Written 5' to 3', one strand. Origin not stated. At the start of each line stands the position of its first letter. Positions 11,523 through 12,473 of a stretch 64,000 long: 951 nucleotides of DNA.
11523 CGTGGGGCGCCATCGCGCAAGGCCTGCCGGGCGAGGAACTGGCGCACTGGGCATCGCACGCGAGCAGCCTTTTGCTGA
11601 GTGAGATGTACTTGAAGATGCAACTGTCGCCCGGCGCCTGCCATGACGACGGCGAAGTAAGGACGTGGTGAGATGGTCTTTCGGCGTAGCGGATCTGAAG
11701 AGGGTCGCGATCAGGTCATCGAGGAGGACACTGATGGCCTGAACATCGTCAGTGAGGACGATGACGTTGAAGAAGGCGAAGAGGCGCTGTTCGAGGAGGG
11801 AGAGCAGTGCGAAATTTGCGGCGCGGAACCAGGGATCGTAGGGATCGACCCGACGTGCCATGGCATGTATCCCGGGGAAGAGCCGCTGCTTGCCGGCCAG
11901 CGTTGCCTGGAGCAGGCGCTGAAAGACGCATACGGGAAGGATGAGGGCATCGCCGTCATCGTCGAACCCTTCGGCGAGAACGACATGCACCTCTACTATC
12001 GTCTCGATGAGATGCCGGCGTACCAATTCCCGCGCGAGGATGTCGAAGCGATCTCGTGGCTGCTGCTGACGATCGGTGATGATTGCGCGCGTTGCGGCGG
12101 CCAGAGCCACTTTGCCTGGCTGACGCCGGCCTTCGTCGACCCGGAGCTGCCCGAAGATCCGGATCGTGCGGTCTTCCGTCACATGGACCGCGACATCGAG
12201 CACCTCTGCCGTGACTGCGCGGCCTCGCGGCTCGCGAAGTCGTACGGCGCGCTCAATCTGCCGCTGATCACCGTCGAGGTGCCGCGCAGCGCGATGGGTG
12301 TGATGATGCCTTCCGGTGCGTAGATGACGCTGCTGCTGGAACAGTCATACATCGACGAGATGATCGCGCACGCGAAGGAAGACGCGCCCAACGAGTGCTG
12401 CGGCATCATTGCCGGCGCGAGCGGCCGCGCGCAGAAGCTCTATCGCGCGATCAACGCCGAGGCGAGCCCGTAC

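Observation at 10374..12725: Rhodanese / two unknown proteins / stand-alone JAMM (MPN+) protease cluster lacking the expected ubiquitin-like and E1 partners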

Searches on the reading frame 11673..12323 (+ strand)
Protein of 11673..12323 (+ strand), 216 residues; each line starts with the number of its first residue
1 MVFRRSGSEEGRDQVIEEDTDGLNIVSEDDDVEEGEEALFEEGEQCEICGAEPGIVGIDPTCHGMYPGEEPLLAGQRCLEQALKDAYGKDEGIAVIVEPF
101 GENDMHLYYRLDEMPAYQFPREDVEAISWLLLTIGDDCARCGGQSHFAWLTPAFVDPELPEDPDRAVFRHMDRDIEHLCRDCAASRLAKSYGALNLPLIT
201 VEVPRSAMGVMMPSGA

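Call 3: search_protein_families(library=pfam, proteins=[window:11673-12323:+], max_evalue=0.1)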
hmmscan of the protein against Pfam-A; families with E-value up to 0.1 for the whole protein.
window:11673-12323:+ (216 aa): 1 family
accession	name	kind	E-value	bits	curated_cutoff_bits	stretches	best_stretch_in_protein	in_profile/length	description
PF20107.4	DUF6497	-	0.028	14.9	24.3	1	149-193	34-75/116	Family of unknown function (DUF6497)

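Call 4: search_protein_families(library=ncbifam, proteins=[window:11673-12323:+], max_evalue=0.1)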
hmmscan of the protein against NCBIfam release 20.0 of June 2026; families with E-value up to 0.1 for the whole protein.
window:11673-12323:+ (216 aa): 0 families

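Call 6: find_homologous_proteins(query=window:11673-12323:+)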
Query window:11673-12323:+ (216 aa): 171 proteins with E <= 0.001 among 348 candidates; the best 120 are listed.
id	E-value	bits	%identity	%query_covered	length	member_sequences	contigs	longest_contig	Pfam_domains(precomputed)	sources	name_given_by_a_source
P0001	2.5e-144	497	100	100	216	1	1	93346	-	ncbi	-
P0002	6.4e-114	397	79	100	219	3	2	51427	-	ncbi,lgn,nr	ncbi:MAG: hypothetical protein M3P30_11985 [Chloroflexota bacterium]|nr:hypothetical protein [Chloro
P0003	9.3e-113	393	79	100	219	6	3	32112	-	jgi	jgi:hypothetical protein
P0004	1.6e-112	393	78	100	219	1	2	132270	-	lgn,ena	-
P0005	1.8e-111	389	77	100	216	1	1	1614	-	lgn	-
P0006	2.4e-111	389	78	100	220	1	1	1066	-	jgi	jgi:hypothetical protein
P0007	7.5e-100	351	72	100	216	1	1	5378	-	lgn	-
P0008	5.0e-98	345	71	100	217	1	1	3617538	-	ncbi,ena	-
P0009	6.9e-98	345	69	100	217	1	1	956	-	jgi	jgi:hypothetical protein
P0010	6.5e-97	341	70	100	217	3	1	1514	-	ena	-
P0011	2.0e-96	340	70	100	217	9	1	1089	-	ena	-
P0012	2.3e-96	340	70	100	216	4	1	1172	-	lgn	-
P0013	3.0e-95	336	68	100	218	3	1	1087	-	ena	-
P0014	1.1e-94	334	68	100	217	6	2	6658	-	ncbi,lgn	-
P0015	1.6e-94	334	67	100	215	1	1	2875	-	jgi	jgi:hypothetical protein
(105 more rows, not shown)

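Call 7: find_encoding_contigs(protein=P0008, flank=10000, max_places=3)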
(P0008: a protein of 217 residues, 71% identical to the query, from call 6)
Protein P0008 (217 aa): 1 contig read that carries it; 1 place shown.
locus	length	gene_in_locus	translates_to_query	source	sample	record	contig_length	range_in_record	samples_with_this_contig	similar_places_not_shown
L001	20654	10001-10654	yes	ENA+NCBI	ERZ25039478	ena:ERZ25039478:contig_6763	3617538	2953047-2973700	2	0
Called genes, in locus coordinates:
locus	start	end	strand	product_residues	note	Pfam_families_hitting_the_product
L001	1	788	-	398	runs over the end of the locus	PF02441:Flavoprotein, PF04127:DFP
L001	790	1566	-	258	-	PF03309:Pan_kinase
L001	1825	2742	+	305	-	PF03009:GDPD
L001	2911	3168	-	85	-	PF00462:Glutaredoxin (weak), PF05768:Glrx-like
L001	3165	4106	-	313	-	PF01790:LGT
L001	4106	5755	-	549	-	PF05140:ResB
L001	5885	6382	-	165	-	PF01797:Y1_Tnp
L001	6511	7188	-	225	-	PF00578:AhpC-TSA, PF08534:Redoxin, PF00085:Thioredoxin, PF13098:Thioredoxin_2 (weak), PF13905:Thioredoxin_8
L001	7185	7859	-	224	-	PF01551:Peptidase_M23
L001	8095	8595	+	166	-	PF05425:CopD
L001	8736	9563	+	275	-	PF00581:Rhodanese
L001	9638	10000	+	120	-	-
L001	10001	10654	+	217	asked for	-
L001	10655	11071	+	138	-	PF14464:Prok-JAB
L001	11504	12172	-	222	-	PF00006:ATP-synt_ab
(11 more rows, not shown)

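Call 8: find_encoding_contigs(protein=P0001, flank=10000, max_places=3)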
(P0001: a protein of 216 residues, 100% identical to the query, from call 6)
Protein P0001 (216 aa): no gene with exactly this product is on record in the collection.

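Call 11: find_related_loci(query=A1, collection=genome_contigs, flank=10000)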
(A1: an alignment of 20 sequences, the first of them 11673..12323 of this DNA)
Query A1 (216 aa) in genome_contigs; peptide patterns used: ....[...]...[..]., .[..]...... (x = any residue, [..] = any of these).
74 stretches matched a pattern; 29 encode a relative of the query (tblastn E <= 1e-3); 29 distinct loci.
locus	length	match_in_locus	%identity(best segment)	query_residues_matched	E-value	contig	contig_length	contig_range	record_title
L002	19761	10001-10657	79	1-216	4e-112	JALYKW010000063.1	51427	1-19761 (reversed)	MAG: Chloroflexota bacterium isolate AFD bin23 SD1484-86_k127_819685, whole genome shotgun sequence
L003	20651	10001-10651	71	1-216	5e-97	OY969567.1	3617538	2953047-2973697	MAG: uncultured Chloroflexia bacterium isolate MFD01561.bin.c.1 genome assembly, chromosome: 1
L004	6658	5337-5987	68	1-216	2e-94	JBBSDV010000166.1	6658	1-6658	MAG: Dehalococcoidia bacterium isolate LS1_sbin.24 LS1_sbin.24_K_341271_L_6658_cov_28.6179, whole genome shotgun sequenc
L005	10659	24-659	67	1-215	1e-91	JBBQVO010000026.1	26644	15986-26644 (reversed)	MAG: Dehalococcoidia bacterium isolate Co_metawrap_2001 Cmw_2001_k141_20685751_length_26644_cov_8.3995, whole genome sho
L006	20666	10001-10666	66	1-216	8e-87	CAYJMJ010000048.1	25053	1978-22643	MAG TPA_asm: uncultured Dehalococcoidia bacterium isolate ERP124720_co1_29 genome assembly, contig: NODE_2615_length_250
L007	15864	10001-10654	64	1-215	2e-85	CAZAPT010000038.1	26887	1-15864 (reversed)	MAG TPA_asm: uncultured Dehalococcoidia bacterium isolate binchicken_co185_280 genome assembly, contig: NODE_2309_length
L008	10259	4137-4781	64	1-215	3e-84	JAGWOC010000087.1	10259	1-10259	MAG: Chloroflexota bacterium isolate REEB247 contig-150_10266, whole genome shotgun sequence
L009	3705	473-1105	65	1-215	1e-83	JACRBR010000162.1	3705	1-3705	MAG: Chloroflexi bacterium isolate NC_groundwater_1625_Pr3_B-0.1um_67_9 SR-2_scaffold_141_1972397, whole genome shotgun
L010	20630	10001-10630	64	1-215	2e-81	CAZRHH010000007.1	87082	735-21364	MAG TPA_asm: uncultured Dehalococcoidia bacterium isolate SRP136066_co1_29 genome assembly, contig: NODE_142_length_8708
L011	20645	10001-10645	62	1-215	1e-80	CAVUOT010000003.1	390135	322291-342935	MAG: uncultured Chloroflexia bacterium isolate MFD05942.bin.2.347 genome assembly, contig: contig_1158, whole genome sho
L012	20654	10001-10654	63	1-216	9e-80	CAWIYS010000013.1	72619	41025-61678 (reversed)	MAG: uncultured Chloroflexia bacterium isolate MFD05942.bin.2.242 genome assembly, contig: contig_57049, whole genome sh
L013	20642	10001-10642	63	1-215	3e-79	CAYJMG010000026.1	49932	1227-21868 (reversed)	MAG TPA_asm: uncultured Dehalococcoidia bacterium isolate ERP124720_co1_124 genome assembly, contig: NODE_985_length_499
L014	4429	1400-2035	61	1-215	2e-78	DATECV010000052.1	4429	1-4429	MAG TPA_asm: Dehalococcoidia bacterium isolate SMAG_U8281 k141_2919480, whole genome shotgun sequence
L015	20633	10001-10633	59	1-215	1e-77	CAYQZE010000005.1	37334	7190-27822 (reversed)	MAG TPA_asm: uncultured Dehalococcoidia bacterium isolate binchicken_co165_361 genome assembly, contig: k141_1000237, wh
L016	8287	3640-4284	62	1-215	4e-77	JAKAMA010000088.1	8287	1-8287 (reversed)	MAG: Chloroflexi bacterium isolate WY5.bin150 NODE_15855_length_8287_cov_1.344975, whole genome shotgun sequence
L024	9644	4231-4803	61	21-215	3e-70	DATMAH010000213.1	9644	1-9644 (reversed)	MAG TPA_asm: Dehalococcoidia bacterium isolate SMAG_U13320 k141_579374, whole genome shotgun sequence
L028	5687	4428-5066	54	1-215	3e-62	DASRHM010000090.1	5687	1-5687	MAG TPA_asm: Dehalococcoidia bacterium isolate SMAG_U10084 k141_1101546, whole genome shotgun sequence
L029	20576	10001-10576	58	22-215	4e-60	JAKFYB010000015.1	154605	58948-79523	MAG: Dehalococcoidia bacterium isolate ND5_Bin_30 ND5_0000067, whole genome shotgun sequence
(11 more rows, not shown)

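Call 20: search_protein_families(library=pfam, proteins=[L013:8400-9971:+, L029:8318-9883:+, L013:11125-11607:+, L029:11021-11494:+, L014:2456-2959:+, L005:1163-1702:+, L009:17-457:+, L004:3117-4358:+, L029:7215-8081:-, L013:7318-8355:-], max_evalue=0.01)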
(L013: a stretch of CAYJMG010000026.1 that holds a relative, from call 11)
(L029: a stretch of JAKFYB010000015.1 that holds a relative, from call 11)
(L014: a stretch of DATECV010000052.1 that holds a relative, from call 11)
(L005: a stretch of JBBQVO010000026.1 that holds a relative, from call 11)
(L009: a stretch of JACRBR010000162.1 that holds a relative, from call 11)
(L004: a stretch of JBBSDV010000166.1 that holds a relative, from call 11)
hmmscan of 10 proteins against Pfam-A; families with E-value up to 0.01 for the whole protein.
L013:8400-9971:+ (523 aa): 3 families
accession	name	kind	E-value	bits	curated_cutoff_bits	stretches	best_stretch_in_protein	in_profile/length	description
PF02518.31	HATPase_c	-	5.2e-26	91.7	26.4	1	268-380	2-109/111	Histidine kinase-, DNA gyrase B-, and HSP90-like ATPase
PF00072.30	Response_reg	-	9.3e-23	81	30.2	1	406-517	1-110/111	Response regulator receiver domain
PF00512.31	HisKA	-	3.6e-20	72.2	26.9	1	161-223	3-64/66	His Kinase A (phospho-acceptor) domain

L029:8318-9883:+ (521 aa): 3 families
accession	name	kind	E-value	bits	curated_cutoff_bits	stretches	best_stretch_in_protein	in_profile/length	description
PF02518.31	HATPase_c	-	4.1e-24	85.6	26.4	1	267-378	2-109/111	Histidine kinase-, DNA gyrase B-, and HSP90-like ATPase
PF00072.30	Response_reg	-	2.1e-23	83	30.2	1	404-515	1-110/111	Response regulator receiver domain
PF00512.31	HisKA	-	6.7e-17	61.7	26.9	1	161-222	3-64/66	His Kinase A (phospho-acceptor) domain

L013:11125-11607:+ (160 aa): 1 family
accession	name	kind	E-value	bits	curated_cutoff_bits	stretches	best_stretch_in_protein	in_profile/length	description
PF09424.15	YqeY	-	7.2e-42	143.3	27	1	6-157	1-143/143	Yqey-like protein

L029:11021-11494:+ (157 aa): 2 families
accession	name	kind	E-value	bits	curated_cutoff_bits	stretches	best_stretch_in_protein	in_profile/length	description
PF09424.15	YqeY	-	2.4e-44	151.3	27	1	4-155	1-143/143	Yqey-like protein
PF02637.23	GatB_Yqey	-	0.0053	17.1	27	0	84-155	69-148/148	GatB domain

L014:2456-2959:+ (167 aa): 2 families
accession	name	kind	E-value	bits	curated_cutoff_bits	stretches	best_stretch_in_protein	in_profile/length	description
PF09424.15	YqeY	-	1.7e-41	142.1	27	1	13-164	1-143/143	Yqey-like protein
PF02637.23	GatB_Yqey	-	0.0013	19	27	1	115-164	99-148/148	GatB domain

L005:1163-1702:+ (179 aa): 0 families

L009:17-457:+ (146 aa): 1 family
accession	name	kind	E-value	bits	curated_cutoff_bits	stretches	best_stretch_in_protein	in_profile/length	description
PF00072.30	Response_reg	-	3.1e-23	82.5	30.2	1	27-138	1-110/111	Response regulator receiver domain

L004:3117-4358:+ (413 aa): 1 family
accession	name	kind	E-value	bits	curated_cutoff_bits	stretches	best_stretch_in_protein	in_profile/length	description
PF09594.16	GT87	-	2.2e-19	70.6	25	1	96-326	4-237/237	Glycosyltransferase family 87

L029:7215-8081:- (288 aa): 4 families
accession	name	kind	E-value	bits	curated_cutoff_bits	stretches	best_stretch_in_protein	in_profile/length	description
PF04545.22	Sigma70_r4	-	2.3e-14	53.1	24.1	1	231-277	3-49/50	Sigma-70, region 4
PF04542.20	Sigma70_r2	-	1.3e-11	44.6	24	1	56-126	2-67/71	Sigma-70 region 2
PF08281.18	Sigma70_r4_2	-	5.1e-07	29.7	25.7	1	229-276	7-54/54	Sigma-70, region 4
PF04539.22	Sigma70_r3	-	0.00027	21.4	25.3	1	140-195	5-59/78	Sigma-70 region 3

L013:7318-8355:- (345 aa): 5 families
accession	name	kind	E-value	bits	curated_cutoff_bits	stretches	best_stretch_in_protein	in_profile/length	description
PF04545.22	Sigma70_r4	-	9.3e-14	51.1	24.1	1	289-334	4-49/50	Sigma-70, region 4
PF04542.20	Sigma70_r2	-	1.6e-11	44.2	24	1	113-183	2-67/71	Sigma-70 region 2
PF08281.18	Sigma70_r4_2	-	5.4e-08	32.8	25.7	1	281-333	2-54/54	Sigma-70, region 4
PF04539.22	Sigma70_r3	-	6.7e-05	23.3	25.3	1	197-250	5-57/78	Sigma-70 region 3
PF04967.18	HTH_10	-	0.00024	21.3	23.1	0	304-333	22-51/53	HTH DNA binding domain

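Call 21: predict_structure(alignment_id=A2)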
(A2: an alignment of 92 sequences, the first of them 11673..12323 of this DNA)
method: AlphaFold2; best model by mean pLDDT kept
length: 216 residues; sequences in the alignment: 92
mean_pLDDT: 86.1   pTM: 0.77
mean pLDDT of the five models: 86.1, 85.7, 84.3, 84.2, 84.2
residues with pLDDT >= 90: 156; 70-90: 23; 50-70: 10; < 50: 27
segments of 3 or more residues with pLDDT < 50: 2-10, 12-17, 19-24, 27-29, 31-33
pLDDT, mean of each block of 10 residues (from residue 1): 44 47 49 66 97 96 84 98 94 92 94 94 96 95 97 95 94 96 98 96 89 87
secondary structure, 60 per line:
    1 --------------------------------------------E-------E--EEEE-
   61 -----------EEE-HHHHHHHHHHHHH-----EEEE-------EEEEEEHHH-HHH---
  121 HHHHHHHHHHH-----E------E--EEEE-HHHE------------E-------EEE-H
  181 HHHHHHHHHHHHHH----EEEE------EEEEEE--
elements in order: E56-59 E72-74 H76-88 E94-97 E105-110 H121-131 E147-150 E176-178 H180-194 E199-202 E209-214

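Call 32: search_protein_families(library=pfam, proteins=[L024:2475-3656:+, L028:3278-3937:-, L024:5580-6332:-], max_evalue=0.01)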
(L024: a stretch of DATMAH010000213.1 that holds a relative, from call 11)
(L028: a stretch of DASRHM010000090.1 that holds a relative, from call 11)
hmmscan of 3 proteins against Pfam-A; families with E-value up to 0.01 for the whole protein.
L024:2475-3656:+ (393 aa): 1 family
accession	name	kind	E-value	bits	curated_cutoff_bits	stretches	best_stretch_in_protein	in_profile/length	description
PF01969.22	Ni_insertion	-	1.9e-137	458.8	22.1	1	5-380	1-375/375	Nickel insertion protein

L028:3278-3937:- (219 aa): 6 families
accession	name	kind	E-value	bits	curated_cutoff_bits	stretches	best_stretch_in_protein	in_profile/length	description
PF00583.31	Acetyltransf_1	-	1.6e-17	64.3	20.7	1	34-169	3-116/116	Acetyltransferase (GNAT) family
PF13508.13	Acetyltransf_7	-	8.8e-13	48.9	27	1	93-170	9-83/84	Acetyltransferase (GNAT) domain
PF13673.13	Acetyltransf_10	-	9.1e-10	39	23.6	1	98-174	40-112/128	Acetyltransferase (GNAT) domain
PF13302.13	Acetyltransf_3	-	5e-09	37.4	25.4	1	21-170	1-138/138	Acetyltransferase (GNAT) domain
PF08445.16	FR47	-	2.7e-08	34.1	22.1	1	114-172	23-80/86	FR47-like protein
PF13527.13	Acetyltransf_9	-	1.9e-05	25.1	25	0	113-171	73-126/127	Acetyltransferase (GNAT) domain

L024:5580-6332:- (250 aa): 1 family
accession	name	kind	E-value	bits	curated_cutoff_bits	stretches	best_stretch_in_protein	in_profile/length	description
PF06778.18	Chlor_dismutase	-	9.6e-56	188.9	25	1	43-231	1-187/189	Chlorite dismutase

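Call 39: search_protein_families(library=padloc, proteins=[window:11673-12323:+], max_evalue=0.1)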
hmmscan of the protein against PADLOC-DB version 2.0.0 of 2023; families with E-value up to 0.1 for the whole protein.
window:11673-12323:+ (216 aa): 0 families

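Call 40: search_solved_structures(query=A2, max_evalue=10)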
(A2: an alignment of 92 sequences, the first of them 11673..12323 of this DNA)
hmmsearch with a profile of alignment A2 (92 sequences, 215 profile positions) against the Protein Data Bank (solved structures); distinct sequences matched with E-value up to 10: 4.
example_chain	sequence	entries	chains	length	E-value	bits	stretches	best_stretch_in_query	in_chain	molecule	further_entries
3ojy_C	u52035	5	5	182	0.62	12.4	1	127-172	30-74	Complement component C8 gamma chain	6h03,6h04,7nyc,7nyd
2rd7_C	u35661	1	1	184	0.64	12.4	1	127-172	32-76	Complement component C8 gamma chain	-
8b0f_F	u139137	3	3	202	0.76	12.1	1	127-172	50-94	Complement component C8 gamma chain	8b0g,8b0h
2p68_A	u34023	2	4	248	2.1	10.7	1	68-110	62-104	3-oxoacyl-[acyl-carrier-protein] reductase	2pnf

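Call 42: search_protein_families(library=pfam, alignment_id=A2, max_evalue=1)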
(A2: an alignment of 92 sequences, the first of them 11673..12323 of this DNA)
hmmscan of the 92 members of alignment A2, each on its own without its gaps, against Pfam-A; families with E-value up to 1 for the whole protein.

A. member 1, window:11673-12323:+ (216 aa): 1 family
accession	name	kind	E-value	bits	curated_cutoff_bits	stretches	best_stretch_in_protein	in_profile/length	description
PF20107.4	DUF6497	-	0.028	14.9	24.3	1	149-193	34-75/116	Family of unknown function (DUF6497)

B. families by the number of members that match (of 92 scanned): 28 families (the first 25 are shown)
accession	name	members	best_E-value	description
PF24458.1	DUF7573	41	0.0023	Domain of unknown function (DUF7573)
PF20107.4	DUF6497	28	0.01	Family of unknown function (DUF6497)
PF24254.1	DUF7455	12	0.055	Domain of unknown function (DUF7455)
PF21912.2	Glyco_transf_99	11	0.045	Glycosyltransferase 99 family N-terminal domain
PF24443.1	DUF7562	6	0.0022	Family of unknown function (DUF7562)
PF00098.28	zf-CCHC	6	0.011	Zinc knuckle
PF24734.1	DUF7685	5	0.034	Domain of unknown function (DUF7685)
PF23475.1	zf-Tbcl_FmdE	3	0.0011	FmdE treble clef zinc finger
PF07874.16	DUF1660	3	0.12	Prophage protein (DUF1660)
PF17921.7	Integrase_H2C2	3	0.19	Integrase zinc binding domain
PF22667.2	Lon_lid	2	0.027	Lon protease AAA+ ATPase lid domain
PF01844.29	HNH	2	0.045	HNH endonuclease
PF13920.12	zf-C3HC4_3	2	0.089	Zinc finger, C3HC4 type (RING finger)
PF15276.11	PP1_bind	2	0.12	Protein phosphatase 1 binding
PF21643.2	T6SS_Tsi2-like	1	0.00098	T6SS, Immune protein Tsi2-like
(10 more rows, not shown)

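Call 50: search_dna_similar(query=window:11673-12323:+, collection=plasmids, mode=protein, max_evalue=0.001, max_rows=10)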
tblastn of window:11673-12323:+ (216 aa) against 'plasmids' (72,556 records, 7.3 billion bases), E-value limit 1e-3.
No match.

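Call 51: fold_search(model_id=the predicted structure, library=viral)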
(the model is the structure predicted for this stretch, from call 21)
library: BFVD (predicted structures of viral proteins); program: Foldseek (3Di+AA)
matches with E <= 10: 29; with E <= 0.001: 0
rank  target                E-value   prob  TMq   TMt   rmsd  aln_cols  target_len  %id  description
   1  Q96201                1.1e+00  0.23  0.22  0.36   6.1        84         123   17  HNH endonuclease [Lactobacillus phage A2]
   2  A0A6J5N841            1.4e+00  0.03  0.16  0.09  15.6       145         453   10  DEXDc domain containing protein [uncultured Caudovirales phage]
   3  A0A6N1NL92            2.0e+00  0.04  0.20  0.12  10.7       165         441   12  Uncharacterized protein [Tupanvirus soda lake]
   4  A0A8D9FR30            2.0e+00  0.02  0.17  0.10  14.4       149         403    8  Putative ATPase [uncultured marine phage]
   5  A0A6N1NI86            2.4e+00  0.02  0.14  0.10  14.2       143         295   10  Putative orfan [Tupanvirus soda lake]
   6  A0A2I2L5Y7            2.4e+00  0.02  0.13  0.17  14.4       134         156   14  HAD Haloacid dehalogenase-like hydrolase [Orpheovirus IHUMI-LCC2]
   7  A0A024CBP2            2.4e+00  0.01  0.12  0.10  14.8       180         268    9  Genome polyprotein (Fragment) [Jingmen tick virus]
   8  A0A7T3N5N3            4.3e+00  0.01  0.12  0.22  13.6        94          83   13  Uncharacterized protein [Dompiswa phage TSP7_1]
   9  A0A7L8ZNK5            4.6e+00  0.01  0.11  0.14  15.1       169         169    8  Uncharacterized protein [Erwinia phage pEa_SNUABM_47]
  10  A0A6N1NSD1            4.9e+00  0.01  0.13  0.12  16.4       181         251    9  Putative ORFan [Tupanvirus deep ocean]
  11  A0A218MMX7            5.2e+00  0.01  0.17  0.05  14.4       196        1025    7  Uncharacterized protein [uncultured virus]
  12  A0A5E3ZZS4            5.2e+00  0.00  0.13  0.06  15.7       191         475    7  (no name in the UniProt tables at hand)
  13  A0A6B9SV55            5.6e+00  0.01  0.14  0.08  15.3       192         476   10  (no name in the UniProt tables at hand)
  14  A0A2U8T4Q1            6.3e+00  0.03  0.09  0.09   3.7        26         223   15  Immediate-early protein [White spot syndrome virus]
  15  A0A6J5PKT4            6.3e+00  0.01  0.13  0.12  14.8       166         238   10  DnaC DNA replication protein [uncultured Caudovirales phage]
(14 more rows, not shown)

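Call 54: find_encoding_contigs(protein=P0241, flank=10000, max_places=2)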
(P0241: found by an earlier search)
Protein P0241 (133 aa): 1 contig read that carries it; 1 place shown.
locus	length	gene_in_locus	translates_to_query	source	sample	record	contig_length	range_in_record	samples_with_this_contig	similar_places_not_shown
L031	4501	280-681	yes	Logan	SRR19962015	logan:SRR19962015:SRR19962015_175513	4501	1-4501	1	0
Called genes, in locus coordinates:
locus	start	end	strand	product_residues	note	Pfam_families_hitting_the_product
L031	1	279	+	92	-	?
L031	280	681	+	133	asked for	PF14464:Prok-JAB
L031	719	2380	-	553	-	-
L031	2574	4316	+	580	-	PF25077:DUF7800 (weak), PF09423:PhoD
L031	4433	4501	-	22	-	?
